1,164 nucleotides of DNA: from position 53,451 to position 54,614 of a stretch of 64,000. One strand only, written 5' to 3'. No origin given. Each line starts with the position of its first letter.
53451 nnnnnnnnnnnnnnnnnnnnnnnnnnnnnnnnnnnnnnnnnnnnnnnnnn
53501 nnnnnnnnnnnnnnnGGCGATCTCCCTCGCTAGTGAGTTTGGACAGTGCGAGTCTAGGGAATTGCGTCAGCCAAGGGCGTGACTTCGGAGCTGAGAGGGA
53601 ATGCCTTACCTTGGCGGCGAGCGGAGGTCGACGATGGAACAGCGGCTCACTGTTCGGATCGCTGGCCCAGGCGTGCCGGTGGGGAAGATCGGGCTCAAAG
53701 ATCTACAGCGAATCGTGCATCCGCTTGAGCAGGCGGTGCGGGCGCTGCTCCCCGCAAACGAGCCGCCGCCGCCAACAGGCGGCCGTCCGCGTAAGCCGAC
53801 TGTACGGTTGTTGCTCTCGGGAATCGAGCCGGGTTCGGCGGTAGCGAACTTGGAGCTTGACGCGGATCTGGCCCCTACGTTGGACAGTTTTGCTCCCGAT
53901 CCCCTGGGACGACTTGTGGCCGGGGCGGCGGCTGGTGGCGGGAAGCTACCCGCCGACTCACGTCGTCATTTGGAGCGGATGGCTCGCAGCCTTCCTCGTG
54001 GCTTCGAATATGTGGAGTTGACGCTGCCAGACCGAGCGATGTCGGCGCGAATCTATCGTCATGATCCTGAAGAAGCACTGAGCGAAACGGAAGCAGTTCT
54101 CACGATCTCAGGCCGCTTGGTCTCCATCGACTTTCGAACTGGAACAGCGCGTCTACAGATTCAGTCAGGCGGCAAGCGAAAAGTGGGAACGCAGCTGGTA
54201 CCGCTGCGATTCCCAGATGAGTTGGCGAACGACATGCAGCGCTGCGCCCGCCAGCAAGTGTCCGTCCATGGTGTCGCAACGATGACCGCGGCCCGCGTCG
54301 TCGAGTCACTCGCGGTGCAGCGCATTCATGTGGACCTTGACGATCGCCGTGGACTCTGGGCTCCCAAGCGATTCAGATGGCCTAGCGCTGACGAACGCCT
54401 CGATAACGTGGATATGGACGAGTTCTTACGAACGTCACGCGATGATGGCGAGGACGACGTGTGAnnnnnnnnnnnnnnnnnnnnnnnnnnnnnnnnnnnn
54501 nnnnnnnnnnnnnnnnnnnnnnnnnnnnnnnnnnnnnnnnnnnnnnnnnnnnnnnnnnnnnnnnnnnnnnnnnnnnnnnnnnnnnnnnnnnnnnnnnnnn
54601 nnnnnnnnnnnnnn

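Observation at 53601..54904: PIN-domain toxin translationally coupled (GTGA overlap) to an unusually large 287-aa upstream protein of unknown family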

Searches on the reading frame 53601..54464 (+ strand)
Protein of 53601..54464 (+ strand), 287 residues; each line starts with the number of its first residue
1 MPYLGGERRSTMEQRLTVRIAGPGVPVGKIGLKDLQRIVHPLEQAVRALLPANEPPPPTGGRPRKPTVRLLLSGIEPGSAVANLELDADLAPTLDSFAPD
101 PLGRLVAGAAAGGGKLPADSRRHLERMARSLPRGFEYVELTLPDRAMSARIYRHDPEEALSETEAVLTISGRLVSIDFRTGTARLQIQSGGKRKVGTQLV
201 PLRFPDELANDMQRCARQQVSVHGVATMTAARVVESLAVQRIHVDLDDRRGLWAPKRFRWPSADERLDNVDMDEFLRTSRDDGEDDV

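Call 3: search_protein_families(library=pfam, proteins=[window:53601-54464:+], max_evalue=1)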
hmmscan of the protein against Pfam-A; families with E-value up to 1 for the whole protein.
window:53601-54464:+ (287 aa): 0 families

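Call 4: search_protein_families(library=padloc, proteins=[window:53601-54464:+], max_evalue=1)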
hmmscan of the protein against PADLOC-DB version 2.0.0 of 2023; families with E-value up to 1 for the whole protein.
window:53601-54464:+ (287 aa): 2 families
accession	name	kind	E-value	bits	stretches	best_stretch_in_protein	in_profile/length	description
PDLC04575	PDC-M32A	-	4.7e-05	20.6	1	67-233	61-240/375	-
PDLC04574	PDC-M32A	-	0.011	12.7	1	68-243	63-252/376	-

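Call 5: search_protein_families(library=ncbifam, proteins=[window:53601-54464:+], max_evalue=1)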
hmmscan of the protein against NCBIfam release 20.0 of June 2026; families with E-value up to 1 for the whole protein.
window:53601-54464:+ (287 aa): 1 family
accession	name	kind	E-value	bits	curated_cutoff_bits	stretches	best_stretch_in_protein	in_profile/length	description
NF041551.1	YlcI_YnfO_N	subfamily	0.055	13.5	30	1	197-221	2-26/42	YlcI/YnfO family protein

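Call 6: find_homologous_proteins(query=window:53601-54461:+)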
Query window:53601-54461:+ (287 aa): 45 proteins with E <= 0.001 among 6174 candidates.
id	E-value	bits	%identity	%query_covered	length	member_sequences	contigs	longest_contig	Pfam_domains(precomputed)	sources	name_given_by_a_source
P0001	8.6e-172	588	98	96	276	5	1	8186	-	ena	-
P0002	8.5e-155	532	90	95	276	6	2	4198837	-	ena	-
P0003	1.1e-153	529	87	96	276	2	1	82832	-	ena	-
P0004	9.6e-109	381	65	96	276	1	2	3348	-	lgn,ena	-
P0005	8.3e-108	378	67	96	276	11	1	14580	-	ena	-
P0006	9.5e-107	375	64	96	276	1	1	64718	-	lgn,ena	-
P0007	1.6e-106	374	64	95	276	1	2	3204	-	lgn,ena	-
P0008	2.2e-106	373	64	95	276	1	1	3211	-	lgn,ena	-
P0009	2.8e-106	373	64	96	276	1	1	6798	-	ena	-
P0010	9.1e-106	371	65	96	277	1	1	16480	-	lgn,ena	-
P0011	3.1e-105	370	64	96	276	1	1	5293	-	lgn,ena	-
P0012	4.1e-105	369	64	95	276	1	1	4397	-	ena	-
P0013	4.6e-105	369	64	96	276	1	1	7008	-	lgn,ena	-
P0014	7.7e-103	362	59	96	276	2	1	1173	-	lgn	-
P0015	3.6e-102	360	62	95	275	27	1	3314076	-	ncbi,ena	-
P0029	7.9e-73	263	51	92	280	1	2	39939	-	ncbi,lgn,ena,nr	ncbi:MAG: hypothetical protein F4Y69_11515 [Chloroflexi bacterium]|nr:hypothetical protein [Chlorofl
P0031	4.0e-71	258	49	96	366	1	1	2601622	-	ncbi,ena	-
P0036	2.7e-64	235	45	96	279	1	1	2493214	-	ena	-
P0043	7.8e-56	208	44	96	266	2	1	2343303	-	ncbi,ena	-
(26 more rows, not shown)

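Call 7: search_solved_structures(query=window:53601-54461:+, max_evalue=10)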
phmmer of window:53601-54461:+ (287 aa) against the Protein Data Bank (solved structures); distinct sequences matched with E-value up to 10: 2.
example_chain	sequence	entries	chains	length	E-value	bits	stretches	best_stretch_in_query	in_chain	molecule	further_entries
2m2b_A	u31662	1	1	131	0.76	12.4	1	96-193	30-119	RNA-binding protein 10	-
2ccy_A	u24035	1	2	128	0.86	12.2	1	106-194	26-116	CYTOCHROME C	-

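Call 9: find_encoding_contigs(protein=P0015, flank=5000, max_places=2)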
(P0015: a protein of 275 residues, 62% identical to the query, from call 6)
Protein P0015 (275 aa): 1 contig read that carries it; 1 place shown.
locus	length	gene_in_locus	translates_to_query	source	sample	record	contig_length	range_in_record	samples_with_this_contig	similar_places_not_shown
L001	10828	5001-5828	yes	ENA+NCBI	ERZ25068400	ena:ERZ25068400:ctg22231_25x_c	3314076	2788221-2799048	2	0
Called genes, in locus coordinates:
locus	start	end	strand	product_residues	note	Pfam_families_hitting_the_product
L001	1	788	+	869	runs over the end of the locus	-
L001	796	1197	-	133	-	PF13577:SnoaL_4, PF12680:SnoaL_2 (weak)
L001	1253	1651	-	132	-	PF01042:Ribonuc_L-PSP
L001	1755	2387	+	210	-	PF00881:Nitroreductase, PF14512:TM1586_NiRdase (faint)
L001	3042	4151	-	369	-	PF08240:ADH_N, PF16912:Glu_dehyd_C, PF00107:ADH_zinc_N, PF13602:ADH_zinc_N_2 (weak)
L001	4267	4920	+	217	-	-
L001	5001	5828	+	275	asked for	-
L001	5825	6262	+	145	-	PF01850:PIN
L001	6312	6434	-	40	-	-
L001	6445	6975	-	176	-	-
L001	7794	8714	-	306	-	PF05721:PhyH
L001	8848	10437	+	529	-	PF01019:G_glu_transpept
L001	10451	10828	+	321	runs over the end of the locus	-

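Call 10: find_encoding_contigs(protein=P0043, flank=5000, max_places=2)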
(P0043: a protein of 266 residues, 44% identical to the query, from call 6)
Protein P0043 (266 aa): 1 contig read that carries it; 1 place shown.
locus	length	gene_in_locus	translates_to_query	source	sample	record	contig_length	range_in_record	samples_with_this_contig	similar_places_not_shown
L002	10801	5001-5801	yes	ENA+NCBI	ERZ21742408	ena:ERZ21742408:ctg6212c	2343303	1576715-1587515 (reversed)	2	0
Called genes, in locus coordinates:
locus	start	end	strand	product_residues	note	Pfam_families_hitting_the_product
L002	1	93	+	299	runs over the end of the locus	PF01522:Polysacc_deac_1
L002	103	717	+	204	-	PF13875:DUF4202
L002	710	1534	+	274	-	PF01135:PCMT (weak), PF02353:CMAS (weak), PF13489:Methyltransf_23, PF01209:Ubie_methyltran, PF13847:Methyltransf_31, PF08241:Methyltransf_11, PF08242:Methyltransf_12, PF13649:Methyltransf_25, +3 more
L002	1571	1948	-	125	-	PF04075:F420H2_quin_red, PF01243:PNPOx_N (weak)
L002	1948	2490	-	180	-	PF01035:DNA_binding_1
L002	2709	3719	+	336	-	PF00586:AIRS, PF02769:AIRS_C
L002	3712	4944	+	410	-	PF01266:DAO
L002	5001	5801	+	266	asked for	-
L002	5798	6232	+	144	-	PF01850:PIN (weak)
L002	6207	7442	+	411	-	PF02515:CoA_transf_3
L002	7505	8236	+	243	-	PF05685:Uma2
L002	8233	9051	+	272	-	-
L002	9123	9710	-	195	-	-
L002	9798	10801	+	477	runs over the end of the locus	PF05977:MFS_3, PF13347:MFS_2, PF07690:MFS_1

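Call 11: find_encoding_contigs(protein=P0031, flank=5000, max_places=2)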
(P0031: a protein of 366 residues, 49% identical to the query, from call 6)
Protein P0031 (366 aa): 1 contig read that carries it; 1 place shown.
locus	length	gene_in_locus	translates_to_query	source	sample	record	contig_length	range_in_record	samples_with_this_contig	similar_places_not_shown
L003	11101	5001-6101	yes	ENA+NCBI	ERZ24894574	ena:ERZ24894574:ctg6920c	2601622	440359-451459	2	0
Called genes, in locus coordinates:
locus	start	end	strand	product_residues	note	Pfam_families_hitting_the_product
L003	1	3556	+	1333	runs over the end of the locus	PF02384:N6_Mtase (weak), PF07669:Eco57I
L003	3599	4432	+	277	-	-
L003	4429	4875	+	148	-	PF01850:PIN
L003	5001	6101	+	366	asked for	-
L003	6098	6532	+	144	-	PF01850:PIN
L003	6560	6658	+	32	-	-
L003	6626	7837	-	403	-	PF13560:HTH_31, PF01381:HTH_3 (weak), PF06114:Peptidase_M78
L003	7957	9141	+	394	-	PF02515:CoA_transf_3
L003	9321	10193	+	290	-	-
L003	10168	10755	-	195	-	-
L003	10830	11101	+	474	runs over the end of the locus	PF05977:MFS_3, PF07690:MFS_1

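Call 12: find_encoding_contigs(protein=P0036, flank=5000, max_places=2)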
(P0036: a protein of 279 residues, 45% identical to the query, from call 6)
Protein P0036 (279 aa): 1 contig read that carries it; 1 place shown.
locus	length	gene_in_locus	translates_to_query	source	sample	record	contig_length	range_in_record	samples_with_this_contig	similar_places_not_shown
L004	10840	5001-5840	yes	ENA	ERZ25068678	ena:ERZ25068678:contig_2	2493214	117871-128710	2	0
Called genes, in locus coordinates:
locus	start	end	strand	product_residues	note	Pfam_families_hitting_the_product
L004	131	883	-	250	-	-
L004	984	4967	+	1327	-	PF02384:N6_Mtase (weak), PF20473:MmeI_Mtase (weak), PF07669:Eco57I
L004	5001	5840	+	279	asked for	-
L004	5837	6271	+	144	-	PF01850:PIN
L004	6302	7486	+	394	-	PF02515:CoA_transf_3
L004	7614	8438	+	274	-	-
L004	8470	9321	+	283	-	-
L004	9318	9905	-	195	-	-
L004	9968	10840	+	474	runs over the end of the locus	PF05977:MFS_3, PF07690:MFS_1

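Call 24: predict_structure(alignment_id=A2)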
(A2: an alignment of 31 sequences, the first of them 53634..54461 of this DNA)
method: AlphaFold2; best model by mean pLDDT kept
length: 276 residues; sequences in the alignment: 31
mean_pLDDT: 72.9   pTM: 0.46
mean pLDDT of the five models: 72.9, 72.7, 72.4, 70.1, 68.7
residues with pLDDT >= 90: 4; 70-90: 175; 50-70: 73; < 50: 24
segments of 3 or more residues with pLDDT < 50: 83-86, 147-150, 181-183, 242-247, 272-276
pLDDT, mean of each block of 10 residues (from residue 1): 78 74 84 81 55 68 73 72 56 79 73 85 82 79 60 77 87 77 66 89 85 80 84 71 48 61 62 45
secondary structure, 60 per line:
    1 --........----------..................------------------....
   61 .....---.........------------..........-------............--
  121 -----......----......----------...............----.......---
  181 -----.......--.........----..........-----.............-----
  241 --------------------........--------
elements in order: E3-10 H21-38 E57-65 E69-77 H90-99 H107-118 E126-131 E136-141 E152-166 E171-177 E186-192 H195-203 E208-217 E223-235 H261-268

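Call 26: search_protein_representatives(alignment_id=A2)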
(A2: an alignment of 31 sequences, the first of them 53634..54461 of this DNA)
Query: 31 sequences, 276 profile positions. Proteins with E-value up to 0.001 (for the whole library): 218; up to 1e-10: 56; up to 1e-30: 13. The best 150 are listed.
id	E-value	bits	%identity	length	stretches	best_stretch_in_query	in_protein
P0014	6.2e-122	422.7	-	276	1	1-275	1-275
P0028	2.8e-114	397.6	-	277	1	1-276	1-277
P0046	3.8e-106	370.9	-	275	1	1-275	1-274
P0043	1.8e-97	342.5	-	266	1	1-275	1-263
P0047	5.0e-74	265.6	-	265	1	1-272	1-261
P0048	3.1e-71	256.4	-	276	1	1-275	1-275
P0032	2.1e-70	253.6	-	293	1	73-275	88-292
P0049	2.6e-68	246.8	-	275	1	1-274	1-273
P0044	3.1e-67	243.3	-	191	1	85-274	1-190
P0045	6.6e-59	215.9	-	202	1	1-184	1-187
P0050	3.2e-46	174.3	-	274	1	1-274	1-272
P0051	3.7e-41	157.7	-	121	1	1-111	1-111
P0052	1.1e-38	149.7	-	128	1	1-107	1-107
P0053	1.3e-22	96.9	-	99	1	185-274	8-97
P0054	1.1e-21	93.9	-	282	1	2-271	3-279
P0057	3.6e-19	85.6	-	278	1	2-242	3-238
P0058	4.4e-19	85.3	-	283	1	4-237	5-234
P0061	2.4e-18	82.9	-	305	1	5-270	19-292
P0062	4.7e-18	81.9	-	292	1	3-274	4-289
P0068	2.2e-17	79.8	-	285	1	2-268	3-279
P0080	7.2e-13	64.9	-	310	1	4-232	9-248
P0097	1.4e-10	57.4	-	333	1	5-232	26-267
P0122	2.8e-08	49.9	-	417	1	5-274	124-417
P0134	1.5e-07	47.5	-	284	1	5-232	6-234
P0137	2.1e-07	47.0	-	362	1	1-232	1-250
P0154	1.8e-06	43.9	-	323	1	5-234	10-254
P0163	4.7e-06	42.6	-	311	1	2-226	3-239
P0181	2.1e-05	40.5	-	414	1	7-218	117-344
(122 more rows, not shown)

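Call 27: search_protein_families(library=padloc, proteins=[P0054, P0057, P0061, P0062, P0068, P0080, P0097, P0122, P0137, P0181], max_evalue=0.01)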
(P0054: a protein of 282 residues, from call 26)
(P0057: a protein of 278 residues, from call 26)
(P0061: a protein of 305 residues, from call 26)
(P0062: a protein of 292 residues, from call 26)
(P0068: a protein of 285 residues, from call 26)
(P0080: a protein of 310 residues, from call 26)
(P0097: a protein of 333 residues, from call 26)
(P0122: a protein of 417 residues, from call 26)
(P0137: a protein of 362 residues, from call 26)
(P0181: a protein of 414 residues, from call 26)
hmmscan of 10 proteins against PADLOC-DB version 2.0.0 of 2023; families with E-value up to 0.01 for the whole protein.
P0054 (282 aa): 1 family
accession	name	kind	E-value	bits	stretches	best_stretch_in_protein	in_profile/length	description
PDLC04576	PDC-M32A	-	0.00019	18.3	1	10-194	13-208/375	-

P0057 (278 aa): 2 families
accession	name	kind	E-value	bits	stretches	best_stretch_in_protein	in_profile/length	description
PDLC04574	PDC-M32A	-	0.00089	16.2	0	6-182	8-198/376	-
PDLC04575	PDC-M32A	-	0.0011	16.1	0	7-223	8-244/375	-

P0061 (305 aa): 0 families

P0062 (292 aa): 2 families
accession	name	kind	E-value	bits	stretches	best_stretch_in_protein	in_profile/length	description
PDLC04574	PDC-M32A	-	5.4e-07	26.8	1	16-239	18-252/376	-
PDLC04575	PDC-M32A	-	0.00024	18.3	1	65-234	66-245/375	-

P0068 (285 aa): 1 family
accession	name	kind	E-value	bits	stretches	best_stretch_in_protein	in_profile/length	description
PDLC04574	PDC-M32A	-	0.0035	14.3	1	60-213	63-224/376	-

P0080 (310 aa): 4 families
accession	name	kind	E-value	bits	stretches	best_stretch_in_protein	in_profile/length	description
PDLC04749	PDC-M63B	-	0.00037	17.7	1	10-79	61-129/309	-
PDLC04748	PDC-M63B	-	0.00097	16.1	1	4-81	58-133/326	-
PDLC04747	PDC-M63B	-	0.0026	15.1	1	10-79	64-132/309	-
PDLC04750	PDC-M63B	-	0.0057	14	0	9-80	67-136/313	-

P0097 (333 aa): 0 families

P0122 (417 aa): 1 family
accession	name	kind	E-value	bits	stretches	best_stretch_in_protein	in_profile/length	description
PDLC04574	PDC-M32A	-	0.0098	12.8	0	294-370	173-255/376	-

P0137 (362 aa): 2 families
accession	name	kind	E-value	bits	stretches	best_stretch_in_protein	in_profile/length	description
PDLC04575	PDC-M32A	-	1.3e-09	35.6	1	37-245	35-245/375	-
PDLC04574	PDC-M32A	-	3.3e-08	30.8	1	35-250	34-252/376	-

P0181 (414 aa): 3 families
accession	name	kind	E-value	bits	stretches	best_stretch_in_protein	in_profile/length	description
PDLC04574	PDC-M32A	-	3.9e-08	30.6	1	156-333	48-221/376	-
PDLC04575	PDC-M32A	-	1.3e-07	29.1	1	145-334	39-221/375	-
PDLC04323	PDC-M02B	-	0.00075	16.2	1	114-221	94-202/374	-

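Call 30: find_encoding_contigs(protein=P0137, flank=4000, max_places=3)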
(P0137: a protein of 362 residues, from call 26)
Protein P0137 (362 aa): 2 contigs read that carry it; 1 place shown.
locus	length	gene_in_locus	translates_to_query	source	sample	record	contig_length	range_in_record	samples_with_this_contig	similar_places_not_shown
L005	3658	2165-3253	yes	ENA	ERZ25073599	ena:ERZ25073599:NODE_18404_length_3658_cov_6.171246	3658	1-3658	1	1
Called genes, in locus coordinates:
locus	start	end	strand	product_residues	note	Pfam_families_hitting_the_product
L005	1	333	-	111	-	?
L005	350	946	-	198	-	PF00005:ABC_tran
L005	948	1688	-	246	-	PF02687:FtsX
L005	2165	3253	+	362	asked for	-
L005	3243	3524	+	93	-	-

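Call 31: find_encoding_contigs(protein=P0062, flank=4000, max_places=3)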
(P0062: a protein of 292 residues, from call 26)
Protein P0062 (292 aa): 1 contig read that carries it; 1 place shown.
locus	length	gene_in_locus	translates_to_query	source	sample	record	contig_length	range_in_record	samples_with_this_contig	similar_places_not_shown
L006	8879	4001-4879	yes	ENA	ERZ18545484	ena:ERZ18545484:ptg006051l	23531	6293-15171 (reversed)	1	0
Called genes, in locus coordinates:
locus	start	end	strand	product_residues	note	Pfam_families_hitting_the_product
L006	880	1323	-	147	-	PF03364:Polyketide_cyc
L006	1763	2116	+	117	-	PF08734:GYD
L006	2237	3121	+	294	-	PF00698:Acyl_transf_1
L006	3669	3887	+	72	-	PF00578:AhpC-TSA, PF08534:Redoxin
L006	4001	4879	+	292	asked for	-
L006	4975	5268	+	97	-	PF01850:PIN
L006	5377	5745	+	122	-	PF01863:YgjP-like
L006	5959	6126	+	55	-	PF01863:YgjP-like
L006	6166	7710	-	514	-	PF01979:Amidohydro_1, PF07969:Amidohydro_3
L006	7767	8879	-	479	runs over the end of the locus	PF05598:DUF772, PF01609:DDE_Tnp_1, PF13751:DDE_Tnp_1_6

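Call 32: find_related_loci(query=A2, collection=genome_contigs, flank=6000)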
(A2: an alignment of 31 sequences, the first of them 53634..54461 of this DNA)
Query A2 (276 aa) in genome_contigs; peptide patterns used: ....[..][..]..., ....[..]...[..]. (x = any residue, [..] = any of these).
151 stretches matched a pattern; 10 encode a relative of the query (tblastn E <= 1e-3); 10 distinct loci.
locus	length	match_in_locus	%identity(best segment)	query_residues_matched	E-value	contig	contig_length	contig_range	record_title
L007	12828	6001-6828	66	1-276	1e-113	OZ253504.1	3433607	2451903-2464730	MAG: Dehalococcoidia bacterium isolate 231ea081-d24a-4d48-806f-feb732625d76 genome assembly, chromosome: 1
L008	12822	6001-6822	62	1-273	5e-109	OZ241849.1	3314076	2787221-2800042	MAG: Dehalococcoidia bacterium isolate e0324ba9-04d6-4c46-83e9-6adffe65d82a genome assembly, chromosome: 1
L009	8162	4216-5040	65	1-274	9e-101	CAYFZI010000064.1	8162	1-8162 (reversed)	MAG TPA_asm: uncultured Dehalococcoidia bacterium isolate ERP110561_co1_17 genome assembly, contig: NODE_5581_length_816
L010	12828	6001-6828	54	1-275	6e-88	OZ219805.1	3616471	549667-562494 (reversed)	MAG: Dehalococcoidia bacterium isolate c58c6e01-4a6e-4794-97be-e35f15c585e3 genome assembly, chromosome: 3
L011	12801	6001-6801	55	1-266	1e-86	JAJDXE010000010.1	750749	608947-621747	MAG: Dehalococcoidia bacterium isolate jk18x25bins.9 k141_88005, whole genome shotgun sequence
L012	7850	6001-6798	51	1-265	1e-77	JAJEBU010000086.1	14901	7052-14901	MAG: Dehalococcoidia bacterium isolate jk18x9bins.53 k141_449625, whole genome shotgun sequence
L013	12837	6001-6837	49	1-275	3e-76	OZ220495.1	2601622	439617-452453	MAG: Dehalococcoidia bacterium isolate 23c5d8d9-c01e-4714-bf51-3e77b66f12ef genome assembly, chromosome: 1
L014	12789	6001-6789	52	1-275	3e-75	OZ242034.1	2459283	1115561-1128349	MAG: Dehalococcoidia bacterium isolate 72ec99ff-6f13-4058-b9f9-659670a83d8f genome assembly, chromosome: 1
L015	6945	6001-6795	46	1-265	5e-69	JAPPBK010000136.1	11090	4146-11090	MAG: Chloroflexota bacterium isolate IRC2_bin_8 NODE_894_length_11090_cov_8.42691, whole genome shotgun sequence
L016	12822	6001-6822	45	1-275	5e-64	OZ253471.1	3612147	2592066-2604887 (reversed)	MAG: Dehalococcoidia bacterium isolate 41ac3497-52d9-4345-8c76-2a61940320b0 genome assembly, chromosome: 1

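Call 35: search_protein_families(library=padloc, proteins=[L005:3243-3521:+, L006:4876-5268:+, L003:4429-4872:+, L001:5825-6259:+], max_evalue=1)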
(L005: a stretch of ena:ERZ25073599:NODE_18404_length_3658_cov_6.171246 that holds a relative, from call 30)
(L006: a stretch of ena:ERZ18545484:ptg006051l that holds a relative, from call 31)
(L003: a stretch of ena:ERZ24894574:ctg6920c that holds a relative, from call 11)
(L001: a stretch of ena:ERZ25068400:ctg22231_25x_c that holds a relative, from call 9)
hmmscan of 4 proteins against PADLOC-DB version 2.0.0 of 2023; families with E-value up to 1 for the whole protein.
L005:3243-3521:+ (93 aa): 0 families

L006:4876-5268:+ (130 aa): 0 families

L003:4429-4872:+ (148 aa): 0 families

L001:5825-6259:+ (145 aa): 0 families
